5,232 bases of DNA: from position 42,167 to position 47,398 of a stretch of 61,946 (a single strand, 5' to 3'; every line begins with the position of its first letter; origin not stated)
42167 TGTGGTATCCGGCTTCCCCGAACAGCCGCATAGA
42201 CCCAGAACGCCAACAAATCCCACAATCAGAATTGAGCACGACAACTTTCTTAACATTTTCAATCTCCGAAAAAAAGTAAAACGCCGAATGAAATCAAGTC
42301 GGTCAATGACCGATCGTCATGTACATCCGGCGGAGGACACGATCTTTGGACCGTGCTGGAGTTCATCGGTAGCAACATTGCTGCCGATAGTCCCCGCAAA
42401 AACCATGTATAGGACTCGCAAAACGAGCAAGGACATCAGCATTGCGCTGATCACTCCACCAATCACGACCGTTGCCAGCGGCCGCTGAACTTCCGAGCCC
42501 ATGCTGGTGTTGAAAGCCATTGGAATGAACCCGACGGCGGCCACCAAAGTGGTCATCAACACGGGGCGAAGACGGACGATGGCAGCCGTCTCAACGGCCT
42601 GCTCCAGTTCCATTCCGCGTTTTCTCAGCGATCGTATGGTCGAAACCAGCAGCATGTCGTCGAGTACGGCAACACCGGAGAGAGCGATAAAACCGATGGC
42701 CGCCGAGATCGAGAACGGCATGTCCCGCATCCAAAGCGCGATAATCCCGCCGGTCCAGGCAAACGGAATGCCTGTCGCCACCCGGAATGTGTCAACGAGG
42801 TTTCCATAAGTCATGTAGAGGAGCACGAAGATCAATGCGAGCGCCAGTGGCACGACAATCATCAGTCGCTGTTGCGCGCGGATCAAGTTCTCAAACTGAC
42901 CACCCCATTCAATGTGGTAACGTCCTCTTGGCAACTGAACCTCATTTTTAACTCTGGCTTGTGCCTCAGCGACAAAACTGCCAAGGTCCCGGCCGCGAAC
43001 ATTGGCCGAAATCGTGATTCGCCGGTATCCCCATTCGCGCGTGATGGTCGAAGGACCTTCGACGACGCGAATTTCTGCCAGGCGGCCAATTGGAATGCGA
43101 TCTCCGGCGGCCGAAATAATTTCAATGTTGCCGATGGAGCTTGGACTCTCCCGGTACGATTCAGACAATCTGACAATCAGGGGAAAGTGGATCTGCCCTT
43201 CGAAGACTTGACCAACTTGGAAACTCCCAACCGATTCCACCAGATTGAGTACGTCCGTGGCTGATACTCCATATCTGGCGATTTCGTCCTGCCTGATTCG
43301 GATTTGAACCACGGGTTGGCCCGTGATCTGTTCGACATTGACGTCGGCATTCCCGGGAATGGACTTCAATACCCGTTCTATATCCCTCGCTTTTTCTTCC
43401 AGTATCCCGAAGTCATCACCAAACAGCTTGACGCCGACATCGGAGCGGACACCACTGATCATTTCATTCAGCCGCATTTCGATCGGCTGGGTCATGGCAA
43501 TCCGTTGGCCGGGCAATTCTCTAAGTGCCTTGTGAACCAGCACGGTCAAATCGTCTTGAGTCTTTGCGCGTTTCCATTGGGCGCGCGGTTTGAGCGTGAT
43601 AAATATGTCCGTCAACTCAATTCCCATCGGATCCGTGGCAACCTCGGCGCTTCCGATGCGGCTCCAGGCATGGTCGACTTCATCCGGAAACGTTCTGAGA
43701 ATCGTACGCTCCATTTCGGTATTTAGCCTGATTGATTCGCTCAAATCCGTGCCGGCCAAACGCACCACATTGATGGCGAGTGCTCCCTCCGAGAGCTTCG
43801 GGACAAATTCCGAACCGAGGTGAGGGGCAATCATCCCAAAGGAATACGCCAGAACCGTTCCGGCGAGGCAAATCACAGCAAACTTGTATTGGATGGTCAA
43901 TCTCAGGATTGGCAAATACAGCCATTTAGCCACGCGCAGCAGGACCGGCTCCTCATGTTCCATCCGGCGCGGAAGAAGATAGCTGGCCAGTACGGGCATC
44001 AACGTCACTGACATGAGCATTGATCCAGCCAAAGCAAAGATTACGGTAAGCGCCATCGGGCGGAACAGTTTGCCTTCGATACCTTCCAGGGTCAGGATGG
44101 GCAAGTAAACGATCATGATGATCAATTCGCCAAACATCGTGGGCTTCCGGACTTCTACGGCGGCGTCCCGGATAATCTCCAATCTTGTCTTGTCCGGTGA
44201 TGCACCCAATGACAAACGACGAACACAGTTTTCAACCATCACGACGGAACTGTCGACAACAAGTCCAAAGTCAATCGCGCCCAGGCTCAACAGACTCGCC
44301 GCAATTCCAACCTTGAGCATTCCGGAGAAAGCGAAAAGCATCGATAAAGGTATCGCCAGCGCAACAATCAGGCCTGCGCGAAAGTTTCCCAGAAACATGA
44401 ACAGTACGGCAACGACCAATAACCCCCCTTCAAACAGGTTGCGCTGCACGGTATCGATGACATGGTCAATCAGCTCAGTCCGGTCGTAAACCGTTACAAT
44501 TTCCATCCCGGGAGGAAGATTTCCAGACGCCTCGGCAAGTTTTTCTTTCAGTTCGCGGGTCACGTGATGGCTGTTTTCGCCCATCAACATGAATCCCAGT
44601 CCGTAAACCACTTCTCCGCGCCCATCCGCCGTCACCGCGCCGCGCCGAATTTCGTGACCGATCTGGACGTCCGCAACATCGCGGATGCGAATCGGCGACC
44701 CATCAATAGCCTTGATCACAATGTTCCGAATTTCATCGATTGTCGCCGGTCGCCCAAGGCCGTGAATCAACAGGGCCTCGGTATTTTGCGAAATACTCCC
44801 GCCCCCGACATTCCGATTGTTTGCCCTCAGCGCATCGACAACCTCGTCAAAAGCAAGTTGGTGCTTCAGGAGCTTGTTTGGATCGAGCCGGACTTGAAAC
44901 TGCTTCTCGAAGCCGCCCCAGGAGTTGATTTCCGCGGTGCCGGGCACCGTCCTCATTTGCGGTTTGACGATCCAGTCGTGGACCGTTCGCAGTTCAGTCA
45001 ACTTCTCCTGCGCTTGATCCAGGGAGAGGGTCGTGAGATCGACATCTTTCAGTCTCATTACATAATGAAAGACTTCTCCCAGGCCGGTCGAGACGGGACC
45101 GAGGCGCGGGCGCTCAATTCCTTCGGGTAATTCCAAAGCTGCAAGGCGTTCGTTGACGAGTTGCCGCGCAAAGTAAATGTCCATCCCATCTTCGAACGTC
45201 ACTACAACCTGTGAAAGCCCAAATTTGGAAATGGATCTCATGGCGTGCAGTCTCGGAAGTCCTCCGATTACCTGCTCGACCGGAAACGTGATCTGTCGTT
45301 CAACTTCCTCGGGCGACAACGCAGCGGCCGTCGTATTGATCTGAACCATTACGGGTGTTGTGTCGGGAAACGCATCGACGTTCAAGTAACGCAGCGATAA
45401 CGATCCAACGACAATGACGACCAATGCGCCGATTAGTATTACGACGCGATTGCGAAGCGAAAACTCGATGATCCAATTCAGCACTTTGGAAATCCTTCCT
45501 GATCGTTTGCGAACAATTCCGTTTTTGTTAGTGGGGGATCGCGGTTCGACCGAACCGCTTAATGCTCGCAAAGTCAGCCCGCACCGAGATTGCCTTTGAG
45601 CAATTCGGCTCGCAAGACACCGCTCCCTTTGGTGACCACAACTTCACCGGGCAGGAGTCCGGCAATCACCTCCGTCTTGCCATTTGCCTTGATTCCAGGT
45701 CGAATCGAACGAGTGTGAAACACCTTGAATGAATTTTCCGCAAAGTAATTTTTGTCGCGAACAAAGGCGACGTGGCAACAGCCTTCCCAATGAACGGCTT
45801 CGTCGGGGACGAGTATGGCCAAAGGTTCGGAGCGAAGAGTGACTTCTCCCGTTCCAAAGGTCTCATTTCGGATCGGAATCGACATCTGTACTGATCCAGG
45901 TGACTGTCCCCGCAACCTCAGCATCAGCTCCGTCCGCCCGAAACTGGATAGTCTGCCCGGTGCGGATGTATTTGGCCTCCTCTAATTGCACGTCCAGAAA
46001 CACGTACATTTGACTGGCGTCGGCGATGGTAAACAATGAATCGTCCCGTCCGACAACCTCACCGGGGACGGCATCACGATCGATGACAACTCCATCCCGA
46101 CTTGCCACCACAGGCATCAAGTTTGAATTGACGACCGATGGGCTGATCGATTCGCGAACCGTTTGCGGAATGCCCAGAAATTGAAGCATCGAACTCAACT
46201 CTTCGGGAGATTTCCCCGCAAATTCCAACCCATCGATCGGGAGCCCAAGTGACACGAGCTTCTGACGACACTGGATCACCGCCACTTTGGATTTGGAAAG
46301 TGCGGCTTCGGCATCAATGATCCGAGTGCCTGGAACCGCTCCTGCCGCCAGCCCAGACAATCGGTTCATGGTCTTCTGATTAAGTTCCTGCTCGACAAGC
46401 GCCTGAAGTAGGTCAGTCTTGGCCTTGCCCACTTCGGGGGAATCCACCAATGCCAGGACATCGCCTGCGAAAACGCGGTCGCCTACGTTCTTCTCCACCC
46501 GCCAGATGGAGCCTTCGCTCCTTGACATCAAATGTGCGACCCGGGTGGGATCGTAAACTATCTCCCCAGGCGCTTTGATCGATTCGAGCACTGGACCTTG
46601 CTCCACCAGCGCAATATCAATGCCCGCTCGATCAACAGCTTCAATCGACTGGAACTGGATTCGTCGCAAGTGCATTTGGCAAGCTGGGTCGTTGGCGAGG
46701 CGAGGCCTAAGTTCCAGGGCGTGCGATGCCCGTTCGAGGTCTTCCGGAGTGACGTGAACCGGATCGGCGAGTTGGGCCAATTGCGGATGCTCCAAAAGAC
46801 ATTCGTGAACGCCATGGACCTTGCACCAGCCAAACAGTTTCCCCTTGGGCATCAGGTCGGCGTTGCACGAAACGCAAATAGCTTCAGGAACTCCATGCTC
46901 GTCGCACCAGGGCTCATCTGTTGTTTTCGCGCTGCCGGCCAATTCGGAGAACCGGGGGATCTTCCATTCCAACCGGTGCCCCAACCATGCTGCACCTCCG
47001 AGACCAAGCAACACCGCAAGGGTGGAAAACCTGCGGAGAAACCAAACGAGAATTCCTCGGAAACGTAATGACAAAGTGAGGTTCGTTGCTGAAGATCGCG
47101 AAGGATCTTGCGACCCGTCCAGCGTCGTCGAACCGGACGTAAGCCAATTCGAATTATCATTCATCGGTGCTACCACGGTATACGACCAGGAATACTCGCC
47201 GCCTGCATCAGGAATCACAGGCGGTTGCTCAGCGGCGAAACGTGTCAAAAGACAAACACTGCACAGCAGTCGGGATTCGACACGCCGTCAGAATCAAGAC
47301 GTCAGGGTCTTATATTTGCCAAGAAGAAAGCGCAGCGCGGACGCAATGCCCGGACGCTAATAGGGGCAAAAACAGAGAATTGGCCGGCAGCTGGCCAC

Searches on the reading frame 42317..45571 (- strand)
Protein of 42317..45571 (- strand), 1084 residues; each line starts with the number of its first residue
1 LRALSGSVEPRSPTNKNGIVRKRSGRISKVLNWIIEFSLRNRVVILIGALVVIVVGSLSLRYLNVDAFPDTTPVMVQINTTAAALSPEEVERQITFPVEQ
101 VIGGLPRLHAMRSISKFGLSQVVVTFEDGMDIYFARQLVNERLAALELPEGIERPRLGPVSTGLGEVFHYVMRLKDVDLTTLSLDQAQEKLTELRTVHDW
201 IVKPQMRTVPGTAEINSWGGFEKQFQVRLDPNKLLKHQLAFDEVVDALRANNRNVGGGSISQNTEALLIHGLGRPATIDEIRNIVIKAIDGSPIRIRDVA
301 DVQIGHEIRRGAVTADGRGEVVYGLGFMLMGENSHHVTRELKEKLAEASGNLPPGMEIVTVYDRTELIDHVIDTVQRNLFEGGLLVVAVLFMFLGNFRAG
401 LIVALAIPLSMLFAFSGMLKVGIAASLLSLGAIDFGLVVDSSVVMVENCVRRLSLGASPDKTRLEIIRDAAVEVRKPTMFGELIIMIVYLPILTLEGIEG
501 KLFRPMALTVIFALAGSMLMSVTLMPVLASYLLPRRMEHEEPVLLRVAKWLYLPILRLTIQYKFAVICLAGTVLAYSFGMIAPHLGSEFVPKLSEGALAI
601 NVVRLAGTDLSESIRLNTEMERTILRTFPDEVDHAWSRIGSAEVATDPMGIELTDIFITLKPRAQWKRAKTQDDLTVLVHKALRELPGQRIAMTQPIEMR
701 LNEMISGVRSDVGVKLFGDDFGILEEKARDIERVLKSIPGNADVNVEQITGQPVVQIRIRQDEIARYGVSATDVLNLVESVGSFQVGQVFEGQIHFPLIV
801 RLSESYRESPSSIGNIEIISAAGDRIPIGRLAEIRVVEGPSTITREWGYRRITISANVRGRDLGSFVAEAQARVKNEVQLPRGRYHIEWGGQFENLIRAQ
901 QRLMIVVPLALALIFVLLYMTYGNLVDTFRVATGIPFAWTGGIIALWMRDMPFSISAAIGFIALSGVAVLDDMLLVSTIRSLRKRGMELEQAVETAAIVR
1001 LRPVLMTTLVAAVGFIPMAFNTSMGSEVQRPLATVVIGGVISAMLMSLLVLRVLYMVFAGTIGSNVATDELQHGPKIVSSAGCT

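Call 89: search_protein_families(library=pfam, proteins=[window:42317-45571:-], max_evalue=0.0001)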
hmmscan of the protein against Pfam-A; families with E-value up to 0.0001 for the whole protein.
window:42317-45571:- (1084 aa): 1 family
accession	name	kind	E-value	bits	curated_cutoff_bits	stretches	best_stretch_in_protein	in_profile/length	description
PF00873.25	ACR_tran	-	1.2e-275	917.5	28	1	34-1058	1-1020/1021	AcrB/AcrD/AcrF family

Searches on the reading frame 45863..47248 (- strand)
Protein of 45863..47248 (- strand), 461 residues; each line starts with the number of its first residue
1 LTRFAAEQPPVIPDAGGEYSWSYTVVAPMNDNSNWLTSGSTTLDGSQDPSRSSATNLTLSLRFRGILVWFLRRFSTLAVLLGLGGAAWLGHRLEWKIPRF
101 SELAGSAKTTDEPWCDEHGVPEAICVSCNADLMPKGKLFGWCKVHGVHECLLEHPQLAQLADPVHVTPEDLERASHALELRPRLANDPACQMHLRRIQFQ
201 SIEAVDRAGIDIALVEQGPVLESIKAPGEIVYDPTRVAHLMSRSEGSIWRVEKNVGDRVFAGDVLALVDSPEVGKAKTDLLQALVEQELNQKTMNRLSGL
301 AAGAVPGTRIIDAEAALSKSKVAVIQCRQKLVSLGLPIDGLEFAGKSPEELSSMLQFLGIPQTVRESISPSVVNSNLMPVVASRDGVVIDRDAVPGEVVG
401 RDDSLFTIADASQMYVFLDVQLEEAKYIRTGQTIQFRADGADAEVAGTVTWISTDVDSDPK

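Call 89: search_protein_families(library=pfam, proteins=[window:45863-47248:-], max_evalue=0.0001)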
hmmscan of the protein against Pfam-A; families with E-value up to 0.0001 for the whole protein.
window:45863-47248:- (461 aa): 3 families
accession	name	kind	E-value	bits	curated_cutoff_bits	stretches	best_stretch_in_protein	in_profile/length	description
PF16576.10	HlyD_D23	-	1.5e-27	96.7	30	1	222-459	4-191/214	Barrel-sandwich domain of CusB or HlyD membrane-fusion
PF13437.12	HlyD_3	-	1.3e-15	58.5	22.2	1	380-459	2-83/106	HlyD family secretion protein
PF12700.13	HlyD_2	-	7e-05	22.2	25.1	0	398-440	251-293/416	HlyD family secretion protein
